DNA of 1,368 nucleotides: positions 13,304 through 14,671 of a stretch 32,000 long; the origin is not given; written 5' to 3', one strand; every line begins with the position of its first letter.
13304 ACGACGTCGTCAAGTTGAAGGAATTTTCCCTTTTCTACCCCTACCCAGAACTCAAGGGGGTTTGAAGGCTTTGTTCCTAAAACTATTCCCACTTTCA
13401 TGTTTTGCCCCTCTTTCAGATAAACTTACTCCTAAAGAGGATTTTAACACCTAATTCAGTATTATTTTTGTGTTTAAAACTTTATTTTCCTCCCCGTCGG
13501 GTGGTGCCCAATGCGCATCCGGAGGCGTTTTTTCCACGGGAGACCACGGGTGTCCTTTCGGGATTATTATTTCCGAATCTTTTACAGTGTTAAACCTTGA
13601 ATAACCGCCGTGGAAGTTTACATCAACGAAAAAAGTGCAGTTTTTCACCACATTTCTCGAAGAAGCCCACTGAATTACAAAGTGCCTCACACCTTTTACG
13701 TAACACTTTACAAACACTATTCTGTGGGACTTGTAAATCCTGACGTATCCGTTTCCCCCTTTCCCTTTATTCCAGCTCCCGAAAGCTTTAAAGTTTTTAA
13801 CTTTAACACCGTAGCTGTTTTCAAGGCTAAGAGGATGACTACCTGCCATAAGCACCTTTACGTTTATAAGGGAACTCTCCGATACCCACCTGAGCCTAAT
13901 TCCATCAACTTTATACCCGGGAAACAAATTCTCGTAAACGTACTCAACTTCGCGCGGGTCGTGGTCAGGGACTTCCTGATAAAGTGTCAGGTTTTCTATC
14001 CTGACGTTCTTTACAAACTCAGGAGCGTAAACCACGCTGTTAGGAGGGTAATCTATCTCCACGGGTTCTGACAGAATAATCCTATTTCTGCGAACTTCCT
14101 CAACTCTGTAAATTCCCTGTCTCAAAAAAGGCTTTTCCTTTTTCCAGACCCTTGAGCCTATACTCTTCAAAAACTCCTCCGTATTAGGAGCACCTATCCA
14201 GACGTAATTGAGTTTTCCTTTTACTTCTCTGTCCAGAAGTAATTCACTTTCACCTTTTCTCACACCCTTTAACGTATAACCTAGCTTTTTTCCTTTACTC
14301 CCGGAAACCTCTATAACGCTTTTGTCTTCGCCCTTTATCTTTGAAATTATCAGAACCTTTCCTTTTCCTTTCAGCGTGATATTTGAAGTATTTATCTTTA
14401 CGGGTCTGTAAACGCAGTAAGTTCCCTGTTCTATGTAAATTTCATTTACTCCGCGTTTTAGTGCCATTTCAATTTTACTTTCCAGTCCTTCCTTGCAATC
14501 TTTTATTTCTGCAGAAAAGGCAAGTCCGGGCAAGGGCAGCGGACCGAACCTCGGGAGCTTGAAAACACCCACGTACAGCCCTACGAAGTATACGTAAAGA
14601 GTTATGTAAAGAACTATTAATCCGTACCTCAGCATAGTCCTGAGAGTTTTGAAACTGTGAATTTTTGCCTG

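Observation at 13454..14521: Periplasmic right-handed beta-helix domain fused in cis to the synthase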

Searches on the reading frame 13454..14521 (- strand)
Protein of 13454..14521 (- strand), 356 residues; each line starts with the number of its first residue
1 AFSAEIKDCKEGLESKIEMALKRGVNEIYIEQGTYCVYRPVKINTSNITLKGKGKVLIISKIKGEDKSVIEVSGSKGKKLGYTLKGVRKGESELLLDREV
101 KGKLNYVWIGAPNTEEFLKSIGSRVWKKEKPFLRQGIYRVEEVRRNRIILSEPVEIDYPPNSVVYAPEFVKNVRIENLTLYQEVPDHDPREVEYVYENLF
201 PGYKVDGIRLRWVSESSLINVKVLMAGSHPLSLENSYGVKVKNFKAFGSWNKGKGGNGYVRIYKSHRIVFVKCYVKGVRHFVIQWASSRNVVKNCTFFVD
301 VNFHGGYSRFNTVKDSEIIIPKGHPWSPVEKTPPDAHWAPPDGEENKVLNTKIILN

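Call 6: search_protein_families(library=pfam, proteins=[window:13454-14521:-], max_evalue=10)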
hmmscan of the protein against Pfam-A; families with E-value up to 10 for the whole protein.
window:13454-14521:- (356 aa): 2 families
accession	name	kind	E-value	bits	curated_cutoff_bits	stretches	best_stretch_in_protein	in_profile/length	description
PF12708.12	Pect-lyase_RHGA_epim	-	0.031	14.5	27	1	22-65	31-75/213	Rhamnogalacturonase A/epimerase, pectate lyase-like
PF13229.12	Beta_helix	-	0.031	14.4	25.9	1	206-297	70-158/158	Right handed beta helix region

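Call 8: find_homologous_proteins(query=window:13454-14521:-, max_evalue=0.001)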
Query window:13454-14521:- (356 aa): 9 proteins with E <= 0.001 among 3300 candidates.
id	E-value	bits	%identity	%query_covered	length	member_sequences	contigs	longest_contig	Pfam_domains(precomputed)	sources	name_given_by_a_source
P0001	6.4e-109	382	53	92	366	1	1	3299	-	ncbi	-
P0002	3.0e-103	364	50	93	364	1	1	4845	-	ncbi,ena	-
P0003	1.5e-102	361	49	94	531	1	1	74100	PF12708.13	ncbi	-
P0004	3.1e-101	357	49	95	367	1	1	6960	-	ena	-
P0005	1.3e-94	335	46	95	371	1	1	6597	-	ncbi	ncbi:hypothetical protein [Aquifex sp.]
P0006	3.1e-93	331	46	97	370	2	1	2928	-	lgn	-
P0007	8.1e-57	211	37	83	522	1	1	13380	-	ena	-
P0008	2.8e-56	209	41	68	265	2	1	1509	-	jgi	jgi:glycosyltransferase Alg8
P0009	1.7e-49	187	33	90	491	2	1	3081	-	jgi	jgi:glycosyltransferase Alg8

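Call 13: find_related_loci(query=A1, collection=genome_contigs, flank=10000)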
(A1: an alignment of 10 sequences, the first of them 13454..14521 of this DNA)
Query A1 (356 aa) in genome_contigs; peptide patterns used: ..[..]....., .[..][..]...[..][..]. (x = any residue, [..] = any of these).
551 stretches matched a pattern; 504 encode a relative of the query (tblastn E <= 1e-3); the best 80 are kept; 80 distinct loci.
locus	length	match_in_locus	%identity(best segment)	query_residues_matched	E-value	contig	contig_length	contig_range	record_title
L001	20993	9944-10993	50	7-355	8e-111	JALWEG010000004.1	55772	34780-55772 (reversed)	MAG: Aquificaceae bacterium isolate T11_metabat1_scaf2bin.071 T11_NODE_128_length_55772_cov_2.121646, whole genome shotg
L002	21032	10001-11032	48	2-353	5e-108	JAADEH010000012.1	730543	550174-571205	MAG: Aquificota bacterium isolate L_MetaBat.199 contig-127_1, whole genome shotgun sequence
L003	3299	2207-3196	53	26-353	2e-107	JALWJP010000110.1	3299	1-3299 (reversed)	MAG: Nanobdellati archaeon isolate M17_metabat1_scaf2bin.060 M17_NODE_45000_length_3299_cov_1.054855, whole genome shotg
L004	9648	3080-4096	45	15-356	2e-92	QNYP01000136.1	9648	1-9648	MAG: Hydrogenothermus sp. isolate MAG 1 Ga0236248_1047, whole genome shotgun sequence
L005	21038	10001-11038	42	11-353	7e-92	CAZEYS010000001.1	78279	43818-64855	MAG TPA_asm: uncultured Aquificales bacterium isolate SRP163575_co1_63 genome assembly, contig: NODE_436_length_78279_co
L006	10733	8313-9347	38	7-349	1e-79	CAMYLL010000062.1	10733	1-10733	MAG: uncultured Pseudodesulfovibrio sp. isolate FCS_M_Desulfobacterota_19 genome assembly, contig: NODE_6536_length_1073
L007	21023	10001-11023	39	7-346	7e-78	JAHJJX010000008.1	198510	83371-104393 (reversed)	MAG: bacterium isolate Modern_marine_rock_biofilm.mb.55 Modern_marine_rock.mb.55_k141_82022, whole genome shotgun sequen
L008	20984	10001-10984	40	28-346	2e-75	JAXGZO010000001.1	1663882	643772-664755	MAG: Thermoleophilia bacterium isolate AnMBR.bin539 bin539_1, whole genome shotgun sequence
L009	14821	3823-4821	35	28-348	4e-72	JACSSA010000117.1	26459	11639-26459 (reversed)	MAG: Rhodothermales bacterium isolate BA12 contig-70_1871, whole genome shotgun sequence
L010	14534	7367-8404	36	10-349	9e-72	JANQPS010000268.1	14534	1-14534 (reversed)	MAG: Thermoanaerobaculia bacterium isolate IP29b_bin.170 k99_2515663, whole genome shotgun sequence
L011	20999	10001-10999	37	24-352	3e-71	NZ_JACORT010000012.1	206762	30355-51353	Ramlibacter cellulosilyticus strain USB13 contig12, whole genome shotgun sequence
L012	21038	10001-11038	36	7-348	3e-70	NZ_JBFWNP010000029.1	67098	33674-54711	MAG: Ramlibacter sp. isolate CA_2019_TPBF_115 NODE_3172_length_67098_cov_6.786505_TPBF, whole genome shotgun sequence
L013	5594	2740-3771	36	7-348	4e-70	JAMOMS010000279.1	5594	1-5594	MAG: Campylobacterales bacterium isolate 4281-140_metabat1_scaf2bin.038 4281-140_scaffold_7897_c1, whole genome shotgun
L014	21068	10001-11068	36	7-355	1e-69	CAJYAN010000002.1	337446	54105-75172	MAG TPA_asm: uncultured Gammaproteobacteria bacterium isolate SRR5242447_bin.8_MetaBAT_v2.12.1_MAG genome assembly, cont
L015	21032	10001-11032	37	7-347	1e-69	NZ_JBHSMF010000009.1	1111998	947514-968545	Caenimonas terrae strain KACC 13365 platanus_K_default_9, whole genome shotgun sequence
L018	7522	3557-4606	36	5-346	2e-68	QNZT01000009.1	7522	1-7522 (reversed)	MAG: Sulfurospirillum sp. isolate MAG 6 Ga0226836_10005007, whole genome shotgun sequence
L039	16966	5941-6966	35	7-348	1e-61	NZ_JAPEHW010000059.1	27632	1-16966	Pseudoalteromonas sp. G4 NODE_59_length_27824_cov_205.610933, whole genome shotgun sequence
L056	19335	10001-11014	33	7-348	3e-51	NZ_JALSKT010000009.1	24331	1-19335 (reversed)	MAG: Sulfurimonas sp. isolate 355-202_metabat1_scaf2bin.007 355-202_scaffold_1301_c1, whole genome shotgun sequence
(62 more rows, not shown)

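Call 18: predict_structure(alignment_id=A1)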
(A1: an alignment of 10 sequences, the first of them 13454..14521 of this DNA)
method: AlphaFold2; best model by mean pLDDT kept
length: 356 residues; sequences in the alignment: 10
mean_pLDDT: 92.9   pTM: 0.91
mean pLDDT of the five models: 92.9, 92.6, 89.5, 88.4, 88.3
residues with pLDDT >= 90: 286; 70-90: 61; 50-70: 5; < 50: 4
segments of 3 or more residues with pLDDT < 50: 1-4
pLDDT, mean of each block of 10 residues (from residue 1): 61 95 97 97 98 97 94 97 97 97 95 93 88 94 97 96 98 98 93 86 95 98 96 98 97 82 97 95 95 96 88 96 75 85 92 89
secondary structure, 60 per line:
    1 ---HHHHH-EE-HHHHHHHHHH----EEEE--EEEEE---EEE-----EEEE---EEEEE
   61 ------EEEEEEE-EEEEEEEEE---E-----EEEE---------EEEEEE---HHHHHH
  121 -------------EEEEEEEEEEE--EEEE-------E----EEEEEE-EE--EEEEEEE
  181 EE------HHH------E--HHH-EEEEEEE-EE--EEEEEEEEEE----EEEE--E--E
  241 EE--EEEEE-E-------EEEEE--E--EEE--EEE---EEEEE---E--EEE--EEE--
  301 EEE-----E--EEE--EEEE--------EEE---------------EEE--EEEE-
elements in order: H4-8 H13-22 E27-30 E33-37 E41-43 E49-52 E56-60 E67-73 E75-83 E93-96 E106-111 H115-120 E134-144 E147-150 E163-168 E174-182 E205-211 E217-226 E231-234 E240-242 E245-249 E259-263 E269-271 E274-276 E280-284 E291-293 E296-298 E301-303 E312-314 E317-320 E329-331 E347-349 E352-355

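Call 23: fold_search(model_id=the predicted structure, library=pdb)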
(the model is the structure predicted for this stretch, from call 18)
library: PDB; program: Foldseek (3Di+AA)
matches with E <= 10: 736; with E <= 0.001: 39
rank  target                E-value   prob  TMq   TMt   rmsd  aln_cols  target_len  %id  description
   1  7w1c_C                6.9e-10  1.00  0.55  0.32   7.0       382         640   14  Crystal structure of Klebsiella pneumoniae K1 capsule-specific polysaccharide lyase in a P1 crystal form (released 2022-05-18)
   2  7w1d_D                1.1e-09  1.00  0.36  0.22  11.1       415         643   10  Crystal structure of Klebsiella pneumoniae K1 capsule-specific polysaccharide lyase in a C2 crystal form (released 2022-05-18)
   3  7w1c_B                1.4e-09  1.00  0.33  0.21  11.4       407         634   12  Crystal structure of Klebsiella pneumoniae K1 capsule-specific polysaccharide lyase in a P1 crystal form (released 2022-05-18)
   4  7w1c_A                1.6e-09  1.00  0.43  0.26  10.4       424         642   11  Crystal structure of Klebsiella pneumoniae K1 capsule-specific polysaccharide lyase in a P1 crystal form (released 2022-05-18)
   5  7w1c_D                1.6e-09  1.00  0.33  0.21  12.9       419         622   12  Crystal structure of Klebsiella pneumoniae K1 capsule-specific polysaccharide lyase in a P1 crystal form (released 2022-05-18)
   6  7w1d_H                2.6e-09  1.00  0.55  0.32   6.2       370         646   12  Crystal structure of Klebsiella pneumoniae K1 capsule-specific polysaccharide lyase in a C2 crystal form (released 2022-05-18)
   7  4ru4_A                3.1e-09  1.00  0.58  0.37   5.6       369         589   12  Crystal structure of the tailspike protein gp49 from Pseudomonas phage LKA1 (released 2015-11-18)
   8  4y9v_A                4.6e-09  1.00  0.49  0.31   8.7       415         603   11  Gp54 tailspike of Acinetobacter baumannii bacteriophage AP22 in complex with A. baumannii capsular saccharide (released 2017-02-01)
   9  7w1c_E                4.8e-09  1.00  0.35  0.22  11.1       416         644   12  Crystal structure of Klebsiella pneumoniae K1 capsule-specific polysaccharide lyase in a P1 crystal form (released 2022-05-18)
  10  9k4a_A                7.4e-09  1.00  0.47  0.28   9.1       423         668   11  Cryo-EM structure of depolymerase S2-4 from Klebsiella phage K64-1 (released 2026-03-25)
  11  4ru5_A                1.0e-08  1.00  0.46  0.30   8.7       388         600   12  Crystal Structure of the Pseudomonas phage phi297 tailspike gp61 (released 2015-11-18)
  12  4ru5_C                1.1e-08  1.00  0.43  0.28   9.2       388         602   13  Crystal Structure of the Pseudomonas phage phi297 tailspike gp61 (released 2015-11-18)
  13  4ru4_B                1.1e-07  1.00  0.63  0.39   4.5       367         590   14  Crystal structure of the tailspike protein gp49 from Pseudomonas phage LKA1 (released 2015-11-18)
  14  8bke_AAA              2.5e-06  1.00  0.45  0.39  10.4       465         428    9  Crystal structure of the Klebsiella phage KP34p57 capsular depolymerase (released 2023-08-30)
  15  7vul_A                3.3e-06  1.00  0.29  0.19  16.9       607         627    8  Structure of Klebsiella Phage P560 depolymerase (released 2022-11-16)
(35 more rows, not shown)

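Call 24: search_protein_representatives(alignment_id=A1)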
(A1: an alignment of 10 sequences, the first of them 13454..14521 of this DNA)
Query: 10 sequences, 368 profile positions. Proteins with E-value up to 0.001 (for the whole library): 1374; up to 1e-10: 661; up to 1e-30: 220. The best 150 are listed.
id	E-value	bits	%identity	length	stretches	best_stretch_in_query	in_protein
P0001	1.2e-168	577.0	-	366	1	3-366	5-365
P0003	4.1e-159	545.7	-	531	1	14-366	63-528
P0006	4.3e-158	542.3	-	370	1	3-367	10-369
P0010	4.4e-131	453.4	-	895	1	23-366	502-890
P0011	2.2e-127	441.3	-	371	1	3-365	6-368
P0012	6.0e-115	400.4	-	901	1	23-359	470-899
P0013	4.3e-114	397.6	-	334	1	49-360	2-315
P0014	3.7e-112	391.2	-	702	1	4-360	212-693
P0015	1.1e-111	389.6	-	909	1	4-360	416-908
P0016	3.4e-109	381.4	-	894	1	4-359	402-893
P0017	4.7e-107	374.4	-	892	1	7-361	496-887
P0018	5.4e-107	374.2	-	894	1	4-360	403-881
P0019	1.1e-106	373.2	-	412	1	32-361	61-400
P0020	1.7e-106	372.6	-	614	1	23-361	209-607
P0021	2.8e-103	362.0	-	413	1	23-359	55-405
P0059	4.9e-52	193.3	-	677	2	94-351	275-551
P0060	4.2e-51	190.3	-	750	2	97-351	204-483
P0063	1.4e-48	182.0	-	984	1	88-345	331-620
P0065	5.1e-48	180.1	-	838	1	36-362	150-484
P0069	4.1e-47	177.2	-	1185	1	22-326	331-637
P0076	1.4e-44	168.8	-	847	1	36-340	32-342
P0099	2.9e-41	157.9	-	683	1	27-334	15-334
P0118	8.9e-40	153.0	-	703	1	15-357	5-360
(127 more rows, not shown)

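Call 25: search_protein_families(library=pfam, proteins=[P0010, P0012, P0059, P0060, P0063, P0065, P0069, P0076, P0099, P0118], max_evalue=0.001)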
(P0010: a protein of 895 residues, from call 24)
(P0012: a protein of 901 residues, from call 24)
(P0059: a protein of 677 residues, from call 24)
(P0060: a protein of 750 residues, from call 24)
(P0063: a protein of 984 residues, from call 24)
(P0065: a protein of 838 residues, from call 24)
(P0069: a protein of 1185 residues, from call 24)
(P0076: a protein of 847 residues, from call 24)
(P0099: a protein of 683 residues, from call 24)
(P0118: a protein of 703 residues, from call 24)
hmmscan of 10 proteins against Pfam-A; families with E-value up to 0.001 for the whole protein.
P0010 (895 aa): 2 families
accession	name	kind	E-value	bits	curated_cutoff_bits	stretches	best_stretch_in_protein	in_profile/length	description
PF13641.12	Glyco_tranf_2_3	-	4.3e-39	135.3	27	1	102-364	2-230/230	Glycosyltransferase like family 2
PF13632.12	Glyco_trans_2_3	-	3.8e-10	40.3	27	1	206-435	3-196/198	Glycosyl transferase family group 2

P0012 (901 aa): 1 family
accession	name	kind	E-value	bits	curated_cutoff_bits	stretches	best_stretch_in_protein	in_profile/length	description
PF13641.12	Glyco_tranf_2_3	-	4.9e-31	108.9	27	1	97-359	2-230/230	Glycosyltransferase like family 2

P0059 (677 aa): 1 family
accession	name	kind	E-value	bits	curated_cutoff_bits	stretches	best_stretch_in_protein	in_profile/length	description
PF12708.12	Pect-lyase_RHGA_epim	-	1.7e-05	25.2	27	1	121-202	4-75/213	Rhamnogalacturonase A/epimerase, pectate lyase-like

P0060 (750 aa): 2 families
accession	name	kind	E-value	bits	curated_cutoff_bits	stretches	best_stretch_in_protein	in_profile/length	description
PF13229.12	Beta_helix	-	3.9e-05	23.8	25.9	1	350-442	24-111/158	Right handed beta helix region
PF02368.24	Big_2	-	0.00028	21.2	22.8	1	608-640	34-67/79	Bacterial Ig-like domain (group 2)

P0063 (984 aa): 1 family
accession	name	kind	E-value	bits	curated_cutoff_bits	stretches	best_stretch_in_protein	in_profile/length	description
PF05939.18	Phage_min_tail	-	3.9e-07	30.8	39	1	8-114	4-106/108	Phage minor tail protein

P0065 (838 aa): 3 families
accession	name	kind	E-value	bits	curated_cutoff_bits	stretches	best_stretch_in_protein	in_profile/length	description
PF00553.25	CBM_2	-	6.6e-21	75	24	1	5-96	3-97/101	Cellulose binding domain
PF00353.25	HemolysinCabind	-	5.2e-16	58.7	23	3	708-742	1-35/36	RTX calcium-binding nonapeptide repeat (4 copies)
PF09478.16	CBM49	-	1.6e-06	28.7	23.4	1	7-81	5-77/80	Carbohydrate binding domain CBM49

P0069 (1185 aa): 3 families
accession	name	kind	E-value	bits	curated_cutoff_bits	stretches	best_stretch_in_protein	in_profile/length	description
PF00553.25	CBM_2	-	3.7e-46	156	24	3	2-88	2-89/101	Cellulose binding domain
PF00353.25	HemolysinCabind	-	1.6e-23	82.7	23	5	873-906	1-34/36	RTX calcium-binding nonapeptide repeat (4 copies)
PF09478.16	CBM49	-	0.00092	19.9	23.4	0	3-79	3-77/80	Carbohydrate binding domain CBM49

P0076 (847 aa): 3 families
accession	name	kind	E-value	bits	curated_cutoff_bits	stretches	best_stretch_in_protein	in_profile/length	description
PF00353.25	HemolysinCabind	-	2.3e-16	59.8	23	3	694-727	2-35/36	RTX calcium-binding nonapeptide repeat (4 copies)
PF08548.17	Peptidase_M10_C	-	2.4e-09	37.7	20.7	0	469-578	94-152/193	Peptidase M10 serralysin C terminal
PF01839.29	FG-GAP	-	0.00045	20.5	22.1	1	818-836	6-24/37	FG-GAP repeat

P0099 (683 aa): 3 families
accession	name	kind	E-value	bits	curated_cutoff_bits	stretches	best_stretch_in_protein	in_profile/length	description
PF00353.25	HemolysinCabind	-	2e-18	66.4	23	2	569-603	1-35/36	RTX calcium-binding nonapeptide repeat (4 copies)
PF00295.23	Glyco_hydro_28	-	7e-06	25.8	22.9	1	140-258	17-138/324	Glycosyl hydrolases family 28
PF13229.12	Beta_helix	-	2.9e-05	24.2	25.9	1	199-296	34-124/158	Right handed beta helix region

P0118 (703 aa): 1 family
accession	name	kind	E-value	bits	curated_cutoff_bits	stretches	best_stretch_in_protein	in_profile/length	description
PF00353.25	HemolysinCabind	-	1.4e-33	114.8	23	5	548-582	2-36/36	RTX calcium-binding nonapeptide repeat (4 copies)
